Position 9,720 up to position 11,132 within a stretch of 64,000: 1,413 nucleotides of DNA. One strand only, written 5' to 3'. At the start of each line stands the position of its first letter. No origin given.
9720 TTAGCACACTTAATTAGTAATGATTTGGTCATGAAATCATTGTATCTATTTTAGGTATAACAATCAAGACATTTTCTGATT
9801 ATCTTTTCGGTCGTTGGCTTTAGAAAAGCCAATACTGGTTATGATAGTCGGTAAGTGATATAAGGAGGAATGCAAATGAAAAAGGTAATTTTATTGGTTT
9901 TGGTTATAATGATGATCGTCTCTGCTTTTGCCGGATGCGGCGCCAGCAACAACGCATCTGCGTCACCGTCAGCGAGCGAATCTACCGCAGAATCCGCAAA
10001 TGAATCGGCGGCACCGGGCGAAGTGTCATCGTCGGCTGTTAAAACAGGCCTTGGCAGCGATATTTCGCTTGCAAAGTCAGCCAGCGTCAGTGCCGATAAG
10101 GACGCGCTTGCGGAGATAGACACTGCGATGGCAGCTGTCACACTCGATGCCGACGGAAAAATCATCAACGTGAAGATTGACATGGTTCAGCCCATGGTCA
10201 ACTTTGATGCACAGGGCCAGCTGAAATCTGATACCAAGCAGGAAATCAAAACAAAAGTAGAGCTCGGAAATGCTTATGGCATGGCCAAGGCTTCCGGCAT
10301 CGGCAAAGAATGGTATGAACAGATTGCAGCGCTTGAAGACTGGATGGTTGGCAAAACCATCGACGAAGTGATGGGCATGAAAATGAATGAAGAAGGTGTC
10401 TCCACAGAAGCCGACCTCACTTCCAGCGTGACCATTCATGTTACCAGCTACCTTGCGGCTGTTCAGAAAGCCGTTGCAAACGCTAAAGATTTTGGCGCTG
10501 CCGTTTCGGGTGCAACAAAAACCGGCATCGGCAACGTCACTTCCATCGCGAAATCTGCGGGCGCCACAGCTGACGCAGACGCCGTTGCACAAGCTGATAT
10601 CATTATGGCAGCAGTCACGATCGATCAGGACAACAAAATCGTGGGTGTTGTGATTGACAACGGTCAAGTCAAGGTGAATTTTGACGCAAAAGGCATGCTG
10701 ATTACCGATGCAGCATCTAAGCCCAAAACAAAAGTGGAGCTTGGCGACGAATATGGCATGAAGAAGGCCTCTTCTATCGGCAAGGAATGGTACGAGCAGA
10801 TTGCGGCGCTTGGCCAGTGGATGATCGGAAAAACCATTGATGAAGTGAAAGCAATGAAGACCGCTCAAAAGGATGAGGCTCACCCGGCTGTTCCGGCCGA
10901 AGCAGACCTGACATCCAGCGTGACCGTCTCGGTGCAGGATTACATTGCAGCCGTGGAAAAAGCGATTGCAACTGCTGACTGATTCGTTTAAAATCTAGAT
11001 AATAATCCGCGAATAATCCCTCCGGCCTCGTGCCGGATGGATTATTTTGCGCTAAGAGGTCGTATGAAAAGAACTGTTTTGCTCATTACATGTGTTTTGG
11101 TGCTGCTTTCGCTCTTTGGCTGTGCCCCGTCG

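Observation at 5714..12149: Listeria-type flavin-based extracellular electron transfer (FLEET) gene set, apparently lacking eetA/eetB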

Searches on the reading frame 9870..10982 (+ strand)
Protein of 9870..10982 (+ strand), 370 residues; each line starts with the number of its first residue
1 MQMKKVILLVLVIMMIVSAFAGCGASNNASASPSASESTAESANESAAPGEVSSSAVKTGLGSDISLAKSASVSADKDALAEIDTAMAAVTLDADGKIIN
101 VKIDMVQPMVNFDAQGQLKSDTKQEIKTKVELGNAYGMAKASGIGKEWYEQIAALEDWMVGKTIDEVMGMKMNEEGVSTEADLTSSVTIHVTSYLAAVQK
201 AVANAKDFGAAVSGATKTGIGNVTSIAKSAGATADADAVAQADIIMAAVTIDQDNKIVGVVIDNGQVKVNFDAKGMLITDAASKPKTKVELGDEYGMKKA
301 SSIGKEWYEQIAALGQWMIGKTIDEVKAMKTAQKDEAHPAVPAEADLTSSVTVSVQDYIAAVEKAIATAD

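Call 3: search_protein_families(library=pfam, proteins=[window:9870-10982:+], max_evalue=0.01)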
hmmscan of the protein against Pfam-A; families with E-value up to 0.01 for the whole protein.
window:9870-10982:+ (370 aa): 0 families

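Call 4: search_protein_families(library=ncbifam, proteins=[window:9870-10982:+], max_evalue=0.01)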
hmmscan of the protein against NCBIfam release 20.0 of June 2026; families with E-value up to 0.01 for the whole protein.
window:9870-10982:+ (370 aa): 3 families
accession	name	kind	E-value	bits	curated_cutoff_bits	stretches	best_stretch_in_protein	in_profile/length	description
NF058647.1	lipo_LytA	equivalog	4.8e-06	26.7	110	1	3-124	1-82/107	acidic lipoprotein LytA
NF050142.1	PG1828_fam_lipo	equivalog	0.0012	19.5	50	1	3-57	1-53/59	PG1828 family lipoprotein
NF049987.1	DaglGlyslTfaseDgs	equivalog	0.0041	16.1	500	0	137-166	11-40/332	processive diacylglycerol alpha-glucosyltransferase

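Call 9: search_protein_families(library=pfam, proteins=[window:9870-10982:+], max_evalue=10)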
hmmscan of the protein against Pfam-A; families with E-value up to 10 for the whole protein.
window:9870-10982:+ (370 aa): 7 families
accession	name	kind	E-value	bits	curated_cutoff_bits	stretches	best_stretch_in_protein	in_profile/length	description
PF18652.6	Adhesin_P1_N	-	0.024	15.4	27.1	1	185-250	5-72/106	Adhesin P1 N-terminal domain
PF21827.1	New_glue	-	0.052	13.7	31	1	3-56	1-55/94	New glue protein family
PF09970.15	DUF2204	-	0.061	13.4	20.3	1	136-173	43-82/181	Nucleotidyl transferase of unknown function (DUF2204)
PF07504.19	FTP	-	0.087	13.1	21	1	259-278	26-45/51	Fungalysin/Thermolysin Propeptide Motif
PF03785.20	Peptidase_C25_C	-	1.1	9.6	25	1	241-271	22-53/79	Peptidase family C25, C terminal ig-like domain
PF16339.10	DUF4969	-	2.9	8.8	31.4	1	4-37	3-36/79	Domain of unknown function (DUF4969)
PF04415.17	DUF515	-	6.1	5.6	29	1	26-100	312-394/449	Protein of unknown function (DUF515)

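Call 10: find_homologous_proteins(query=window:9870-10982:+, max_evalue=0.001)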
Query window:9870-10982:+ (370 aa): 2119 proteins with E <= 0.001 among 8000 candidates; the best 120 are listed.
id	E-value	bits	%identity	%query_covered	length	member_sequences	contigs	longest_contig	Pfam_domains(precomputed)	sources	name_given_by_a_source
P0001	5.2e-218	741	99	99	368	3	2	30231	-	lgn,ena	-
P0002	7.8e-190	648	86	99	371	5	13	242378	-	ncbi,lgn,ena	-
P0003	3.1e-188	643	86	99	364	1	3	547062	-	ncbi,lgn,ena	-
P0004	6.1e-188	642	85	99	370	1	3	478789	-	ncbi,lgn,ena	-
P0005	2.8e-160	551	71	99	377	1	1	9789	-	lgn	-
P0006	2.0e-159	548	73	95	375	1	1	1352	-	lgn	-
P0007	5.6e-159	547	72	99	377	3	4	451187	-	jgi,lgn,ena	-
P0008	1.7e-158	545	73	99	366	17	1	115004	-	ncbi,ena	-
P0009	1.7e-156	538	71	99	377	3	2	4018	-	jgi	jgi:predicted small lipoprotein YifL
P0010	3.3e-145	501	46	84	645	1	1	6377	-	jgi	-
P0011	1.2e-139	483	48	85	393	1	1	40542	-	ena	-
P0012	2.6e-138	479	60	99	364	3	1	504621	-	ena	-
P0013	5.8e-130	451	62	99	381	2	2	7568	-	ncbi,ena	-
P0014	3.2e-128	446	63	99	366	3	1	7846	-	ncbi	-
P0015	9.1e-128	444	59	100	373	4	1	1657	-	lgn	-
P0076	3.9e-98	347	50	98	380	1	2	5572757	-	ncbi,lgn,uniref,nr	ncbi:hypothetical protein [Paenibacillus aceti]|uniref:FMN-binding protein n=1 Tax=Paenibacillus ace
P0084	7.6e-97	343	49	99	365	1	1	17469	PF21791.4,PF18261.7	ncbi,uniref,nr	ncbi:hypothetical protein [Fonticella tunisiensis]|uniref:Lipoprotein n=1 Tax=Fonticella tunisiensis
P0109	2.9e-94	334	42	99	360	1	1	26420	-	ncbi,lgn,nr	ncbi:MAG: hypothetical protein K5773_06990 [Pseudobutyrivibrio sp.]|nr:hypothetical protein [Pseudob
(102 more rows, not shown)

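Call 11: find_encoding_contigs(protein=window:9870-10982:+, flank=10000, max_places=4)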
Protein window:9870-10982:+ (370 aa): no gene with exactly this product is on record in the collection.

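Call 13: find_encoding_contigs(protein=P0001, flank=10000, max_places=4)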
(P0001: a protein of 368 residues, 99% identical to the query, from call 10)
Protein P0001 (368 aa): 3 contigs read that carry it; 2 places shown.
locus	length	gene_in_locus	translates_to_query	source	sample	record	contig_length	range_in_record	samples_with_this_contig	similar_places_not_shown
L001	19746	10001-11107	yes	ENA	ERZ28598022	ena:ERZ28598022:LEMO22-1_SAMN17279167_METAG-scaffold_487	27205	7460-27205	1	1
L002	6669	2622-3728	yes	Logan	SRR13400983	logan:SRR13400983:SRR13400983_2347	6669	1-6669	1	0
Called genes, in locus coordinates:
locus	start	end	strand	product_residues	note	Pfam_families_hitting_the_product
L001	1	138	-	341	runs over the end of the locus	PF08239:SH3_3, PF02557:VanY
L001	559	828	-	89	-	PF04226:Transgly_assoc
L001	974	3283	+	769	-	PF01315:Ald_Xan_dh_C, PF02738:MoCoBD_1, PF20256:MoCoBD_2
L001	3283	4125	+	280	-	PF00941:FAD_binding_5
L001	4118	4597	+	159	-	PF00111:Fer2 (weak), PF01799:Fer2_2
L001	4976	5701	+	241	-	PF02633:Creatininase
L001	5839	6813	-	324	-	PF00348:polyprenyl_synt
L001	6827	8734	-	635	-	PF00070:Pyr_redox (faint), PF07992:Pyr_redox_2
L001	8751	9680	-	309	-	PF01040:UbiA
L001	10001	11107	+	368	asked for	-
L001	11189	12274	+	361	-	PF02424:ApbE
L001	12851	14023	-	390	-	PF02653:BPD_transp_2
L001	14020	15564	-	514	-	PF00005:ABC_tran, PF13304:AAA_21 (faint), PF00005:ABC_tran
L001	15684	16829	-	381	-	PF13407:Peripla_BP_4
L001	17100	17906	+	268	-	PF08220:HTH_DeoR, PF08279:HTH_11 (weak), PF00455:DeoRC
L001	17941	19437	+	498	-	PF00005:ABC_tran, PF13304:AAA_21 (faint), PF00005:ABC_tran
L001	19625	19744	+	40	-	?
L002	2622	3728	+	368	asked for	-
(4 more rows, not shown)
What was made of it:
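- Tried and rejected: The 368-aa form, P0001, worked (calls 11, 13).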

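Call 14: find_encoding_contigs(protein=P0002, flank=10000, max_places=3)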
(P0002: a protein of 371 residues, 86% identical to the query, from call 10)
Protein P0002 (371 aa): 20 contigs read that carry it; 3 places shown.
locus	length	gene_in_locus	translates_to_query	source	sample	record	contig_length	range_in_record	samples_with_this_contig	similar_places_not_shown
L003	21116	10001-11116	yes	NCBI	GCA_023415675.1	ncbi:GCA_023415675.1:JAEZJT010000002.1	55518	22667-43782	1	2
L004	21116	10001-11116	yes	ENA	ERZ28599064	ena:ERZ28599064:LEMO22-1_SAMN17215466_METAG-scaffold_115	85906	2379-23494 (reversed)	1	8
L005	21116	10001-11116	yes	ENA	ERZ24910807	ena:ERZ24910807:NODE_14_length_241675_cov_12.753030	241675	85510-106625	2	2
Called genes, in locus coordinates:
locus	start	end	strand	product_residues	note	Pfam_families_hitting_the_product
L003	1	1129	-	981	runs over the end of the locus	PF08447:PAS_3, PF08448:PAS_4, PF00989:PAS, PF08448:PAS_4, PF13426:PAS_9, PF01590:GAF, PF13185:GAF_2, PF00512:HisKA, +7 more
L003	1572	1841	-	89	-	PF04226:Transgly_assoc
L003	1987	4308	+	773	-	PF01315:Ald_Xan_dh_C, PF02738:MoCoBD_1, PF20256:MoCoBD_2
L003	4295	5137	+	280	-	PF00941:FAD_binding_5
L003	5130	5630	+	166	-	PF00111:Fer2 (weak), PF13085:Fer2_3 (weak), PF01799:Fer2_2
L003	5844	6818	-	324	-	PF00348:polyprenyl_synt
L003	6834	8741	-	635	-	PF00070:Pyr_redox (faint), PF07992:Pyr_redox_2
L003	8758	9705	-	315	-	PF01040:UbiA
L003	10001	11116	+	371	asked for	-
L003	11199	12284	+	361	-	PF02424:ApbE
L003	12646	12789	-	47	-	-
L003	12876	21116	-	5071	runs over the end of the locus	PF17803:Cadherin_4, PF17892:Cadherin_5, PF17963:Big_9, PF17803:Cadherin_4, PF17892:Cadherin_5, PF17963:Big_9, PF17803:Cadherin_4, PF17892:Cadherin_5, +52 more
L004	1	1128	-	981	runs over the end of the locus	PF00989:PAS, PF08447:PAS_3, PF00989:PAS, PF08448:PAS_4, PF01590:GAF, PF13185:GAF_2, PF00512:HisKA, PF02518:HATPase_c, +7 more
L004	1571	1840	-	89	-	PF04226:Transgly_assoc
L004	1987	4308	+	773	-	PF01315:Ald_Xan_dh_C, PF02738:MoCoBD_1, PF20256:MoCoBD_2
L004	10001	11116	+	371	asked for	-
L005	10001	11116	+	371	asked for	-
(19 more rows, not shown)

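Call 17: search_solved_structures(query=A1, max_evalue=10, show_alignments=3)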
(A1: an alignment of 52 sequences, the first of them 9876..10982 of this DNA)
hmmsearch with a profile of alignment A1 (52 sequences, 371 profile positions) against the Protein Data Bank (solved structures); distinct sequences matched with E-value up to 10: 7.
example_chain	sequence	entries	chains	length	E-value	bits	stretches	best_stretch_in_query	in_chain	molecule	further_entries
2kzx_A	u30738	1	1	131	0.0045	19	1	132-213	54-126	Uncharacterized protein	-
5cyb_A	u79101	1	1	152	0.037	16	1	3-118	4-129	Lipoprotein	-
6e5f_A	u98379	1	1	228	1.7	10.5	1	1-52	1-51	Lipid binding protein LpqN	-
6e5d_A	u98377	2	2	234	1.7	10.5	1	1-52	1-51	Lipid binding protein LpqN | Probable conserved lipoprotein LpqN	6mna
6tad_A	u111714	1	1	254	2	10.3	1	5-41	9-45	SLT domain-containing protein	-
6taf_A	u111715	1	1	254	2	10.3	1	5-41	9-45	SLT domain-containing protein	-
6ta9_A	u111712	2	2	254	2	10.3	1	5-41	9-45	SLT domain-containing protein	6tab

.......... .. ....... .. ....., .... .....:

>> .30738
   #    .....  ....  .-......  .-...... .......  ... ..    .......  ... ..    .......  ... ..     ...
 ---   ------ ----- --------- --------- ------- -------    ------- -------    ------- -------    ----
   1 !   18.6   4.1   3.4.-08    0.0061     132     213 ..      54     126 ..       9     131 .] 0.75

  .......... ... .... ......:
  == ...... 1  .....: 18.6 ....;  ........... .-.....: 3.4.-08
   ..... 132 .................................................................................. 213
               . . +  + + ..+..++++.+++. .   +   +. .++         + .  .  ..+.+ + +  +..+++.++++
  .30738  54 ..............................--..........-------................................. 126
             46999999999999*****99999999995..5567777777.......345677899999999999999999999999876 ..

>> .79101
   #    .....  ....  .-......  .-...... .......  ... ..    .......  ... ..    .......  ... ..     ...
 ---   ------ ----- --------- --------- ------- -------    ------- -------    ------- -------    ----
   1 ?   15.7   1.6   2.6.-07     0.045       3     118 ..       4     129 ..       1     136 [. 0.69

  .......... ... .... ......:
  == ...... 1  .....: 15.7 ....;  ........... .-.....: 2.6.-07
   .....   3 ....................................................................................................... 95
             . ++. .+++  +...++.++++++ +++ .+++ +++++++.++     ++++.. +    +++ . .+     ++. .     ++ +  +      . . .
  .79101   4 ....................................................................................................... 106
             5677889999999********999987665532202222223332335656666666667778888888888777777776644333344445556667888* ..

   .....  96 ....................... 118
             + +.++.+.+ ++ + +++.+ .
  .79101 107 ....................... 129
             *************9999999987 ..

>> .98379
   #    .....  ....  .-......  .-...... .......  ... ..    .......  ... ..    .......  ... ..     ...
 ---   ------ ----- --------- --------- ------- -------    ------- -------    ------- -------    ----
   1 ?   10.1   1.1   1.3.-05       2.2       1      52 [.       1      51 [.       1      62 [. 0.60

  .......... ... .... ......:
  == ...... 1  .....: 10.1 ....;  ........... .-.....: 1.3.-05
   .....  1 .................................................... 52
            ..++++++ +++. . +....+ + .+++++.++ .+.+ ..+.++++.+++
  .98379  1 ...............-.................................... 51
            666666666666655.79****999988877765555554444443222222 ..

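Call 23: predict_structure(alignment_id=A1)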
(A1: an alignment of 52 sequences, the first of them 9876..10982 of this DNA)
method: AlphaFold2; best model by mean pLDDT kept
length: 368 residues; sequences in the alignment: 52
mean_pLDDT: 90.9   pTM: 0.83
mean pLDDT of the five models: 90.9, 90.6, 90.5, 89.8, 89.1
residues with pLDDT >= 90: 314; 70-90: 7; 50-70: 22; < 50: 25
segments of 3 or more residues with pLDDT < 50: 20-33, 35-43
pLDDT, mean of each block of 10 residues (from residue 1): 64 58 40 44 53 89 98 97 99 97 98 97 97 96 97 98 98 97 97 99 96 96 98 98 98 98 98 97 97 95 97 98 98 95 96 98 97
secondary structure, 60 per line:
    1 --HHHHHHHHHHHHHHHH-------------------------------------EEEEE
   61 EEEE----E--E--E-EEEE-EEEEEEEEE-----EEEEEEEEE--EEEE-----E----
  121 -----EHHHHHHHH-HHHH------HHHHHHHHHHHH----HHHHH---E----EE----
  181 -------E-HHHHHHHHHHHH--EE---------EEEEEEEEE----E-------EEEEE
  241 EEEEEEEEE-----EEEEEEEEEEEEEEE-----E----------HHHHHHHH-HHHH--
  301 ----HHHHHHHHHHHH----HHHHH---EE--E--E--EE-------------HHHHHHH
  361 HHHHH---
elements in order: H3-18 E56-64 E77-80 E82-90 E96-104 E107-110 H127-134 H136-139 H146-157 H162-166 H190-201 E215-223 E236-249 E255-269 H286-293 H295-298 H305-316 H321-325 H354-365
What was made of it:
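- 9870..10982 (+): Two-repeat surface lipoprotein in the PplA position (probable start 9876; lipobox FAGC at 9927-9938; repeat 1 about residues 55-208; repeat 2 about residues 214-370). AF2 pLDDT 90.9 (call 23).
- Two repeats of about 155 aa in one confidently modelled unit (call 23).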

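Call 27: fold_search(model_id=the predicted structure, library=pdb)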
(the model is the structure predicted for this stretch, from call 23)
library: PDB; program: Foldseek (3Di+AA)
matches with E <= 10: 977; with E <= 0.001: 0
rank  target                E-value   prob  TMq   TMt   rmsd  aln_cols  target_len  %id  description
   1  8rmc_D                1.5e-02  0.90  0.15  0.37   7.5       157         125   15  Structure of the FDX2-bound core ISC complex (proximal conformation) (released 2024-12-18)
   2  4fvs_E                2.9e-02  0.06  0.09  0.15  20.9       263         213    8  Crystal structure of a putative lipoprotein (BDI_3050) from Parabacteroides distasonis ATCC 8503 at 2.70 A resolution (released 2012-07-25)
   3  5wkp_H                3.7e-02  0.87  0.16  0.39   8.8       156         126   14  Crystal Structure of the Human mitochondrial Cysteine Desulfurase in complex with ISD11 and Iron-Sulfur Cluster Scaffo (released 2017-11-15)
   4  8pk8_D                3.9e-02  0.84  0.15  0.39   8.9       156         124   15  Structure of the human mitochondrial iron-sulfur cluster biosynthesis complex during persulfide transfer (persulfide o (released 2024-05-01)
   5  5wlw_H                4.6e-02  0.85  0.17  0.41   6.8       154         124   14  Crystal Structure of the Human Mitochondrial Cysteine Desulfurase with active Cysteine Loop within ISCU1 active site,  (released 2017-11-15)
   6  4fvs_A                4.6e-02  0.08  0.12  0.17  20.1       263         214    8  Crystal structure of a putative lipoprotein (BDI_3050) from Parabacteroides distasonis ATCC 8503 at 2.70 A resolution (released 2012-07-25)
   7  6ntr_B                4.6e-02  0.02  0.08  0.11  22.4       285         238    8  Crystal Structure of Beta-barrel-like Protein of Domain of Unknown Function DUF1849 from Brucella abortus (released 2019-02-13)
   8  1wfz_MODEL_1_A        5.8e-02  0.80  0.15  0.37  21.1       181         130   15  Solution structure of Iron-sulfur cluster protein U (IscU) (released 2004-11-27)
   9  7rtk_D                5.8e-02  0.77  0.15  0.39   8.8       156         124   15  Structure of the (NIAU)2 complex with N-terminal mutation of ISCU2 Y35D at 2.5 A resolution (released 2021-08-25)
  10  6wi2_D                6.2e-02  0.89  0.17  0.43   7.7       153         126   15  Structure of human mitochondrial complex Nfs1-ISCU2-ISD11 with E.coli ACP1 at 1.95 A resolution (NIAU)2. N-terminal mu (released 2020-04-22)
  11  6j1w_A                7.7e-02  0.10  0.15  0.18  17.5       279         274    7  The structure of HLA-A*3001/RT313 (released 2019-09-25)
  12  6uxe_D                1.0e-01  0.75  0.17  0.41   7.9       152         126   14  Structure of the human mitochondrial desulfurase complex Nfs1-ISCU2(M140I)-ISD11 with E.coli ACP1 at 1.57 A resolution (released 2019-11-20)
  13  7n2p_A                1.0e-01  0.08  0.11  0.14  17.4       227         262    5  AS4.3-RNASEH2b-HLA*B27 (released 2022-12-07)
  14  9e2g_0G               1.0e-01  0.04  0.09  0.05  42.5       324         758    8  Cryo-EM structure of 48 nm repeat of microtubule doublet from T. brucei flagellum (released 2025-03-12)
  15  8erx_A                1.1e-01  0.11  0.15  0.18  17.0       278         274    8  Structure of chimeric HLA-A*11:01-A*02:01 bound to HIV-1 RT peptide (released 2023-01-25)
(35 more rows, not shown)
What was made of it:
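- Tried and rejected: Uninformative (call 27).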

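Call 45: find_encoding_contigs(protein=P0076, flank=10000, max_places=1)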
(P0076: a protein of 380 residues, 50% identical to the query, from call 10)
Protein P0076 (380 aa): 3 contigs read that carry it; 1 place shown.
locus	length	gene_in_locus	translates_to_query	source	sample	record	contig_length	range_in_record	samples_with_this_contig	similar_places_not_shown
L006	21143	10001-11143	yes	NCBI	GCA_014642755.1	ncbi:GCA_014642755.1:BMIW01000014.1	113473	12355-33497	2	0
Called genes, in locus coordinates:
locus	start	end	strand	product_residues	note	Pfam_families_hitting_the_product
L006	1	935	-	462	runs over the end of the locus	PF14821:Thr_synth_N, PF00291:PALP, PF24857:THR4_C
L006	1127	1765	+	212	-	PF00881:Nitroreductase, PF14512:TM1586_NiRdase (weak)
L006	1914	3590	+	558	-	PF04389:Peptidase_M28, PF05343:Peptidase_M42 (faint), PF01546:Peptidase_M20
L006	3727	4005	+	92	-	-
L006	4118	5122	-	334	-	PF01032:FecCD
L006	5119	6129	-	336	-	PF01032:FecCD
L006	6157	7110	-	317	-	PF01497:Peripla_BP_2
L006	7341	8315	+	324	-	PF00248:Aldo_ket_red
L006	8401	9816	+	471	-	-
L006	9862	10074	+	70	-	-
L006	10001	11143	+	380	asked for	-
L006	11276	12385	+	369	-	PF02424:ApbE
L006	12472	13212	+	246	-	PF12811:BaxI_1, PF01027:Bax1-I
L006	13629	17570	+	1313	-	PF05762:VWA_CoxE (weak), PF00092:VWA, PF13519:VWA_2, PF21426:GBS104-like_Ig, PF06458:MucBP (weak), PF00395:SLH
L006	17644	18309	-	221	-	PF07737:ATLF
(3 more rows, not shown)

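Call 46: find_encoding_contigs(protein=P0084, flank=10000, max_places=1)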
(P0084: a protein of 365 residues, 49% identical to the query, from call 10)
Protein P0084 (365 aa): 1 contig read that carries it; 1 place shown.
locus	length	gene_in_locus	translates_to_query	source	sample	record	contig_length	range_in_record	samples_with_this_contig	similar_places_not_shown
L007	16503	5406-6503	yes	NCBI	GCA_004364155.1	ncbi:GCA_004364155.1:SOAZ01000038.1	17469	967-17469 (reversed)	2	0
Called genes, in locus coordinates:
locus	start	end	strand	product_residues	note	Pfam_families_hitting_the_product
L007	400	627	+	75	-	PF00239:Resolvase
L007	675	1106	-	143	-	PF03050:DDE_Tnp_IS66, PF13817:DDE_Tnp_IS66_C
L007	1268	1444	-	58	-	PF05717:TnpB_IS66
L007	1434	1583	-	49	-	-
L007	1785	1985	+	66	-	PF13171:DUF4004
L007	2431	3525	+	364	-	PF00990:GGDEF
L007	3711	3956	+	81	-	-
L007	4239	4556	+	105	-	PF02637:GatB_Yqey (weak)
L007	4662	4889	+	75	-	PF02637:GatB_Yqey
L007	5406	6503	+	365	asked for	PF21791:MDHAR3-like_C (faint), PF18261:Rpn9_C (faint)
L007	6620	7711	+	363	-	PF02424:ApbE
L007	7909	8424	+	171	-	PF10502:Peptidase_S26, PF00717:Peptidase_S24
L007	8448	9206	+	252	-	PF01643:Acyl-ACP_TE, PF13279:4HBT_2 (faint), PF20791:Acyl-ACP_TE_C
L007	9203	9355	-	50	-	-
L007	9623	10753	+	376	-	PF01171:ATP_bind_3 (faint), PF02540:NAD_synthase, PF03054:tRNA_Me_trans, PF20259:tRNA_Me_trans_M, PF20258:tRNA_Me_trans_C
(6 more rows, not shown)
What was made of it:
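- The pair also occurs alone in Paenibacillus and Fonticella (calls 45, 46).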
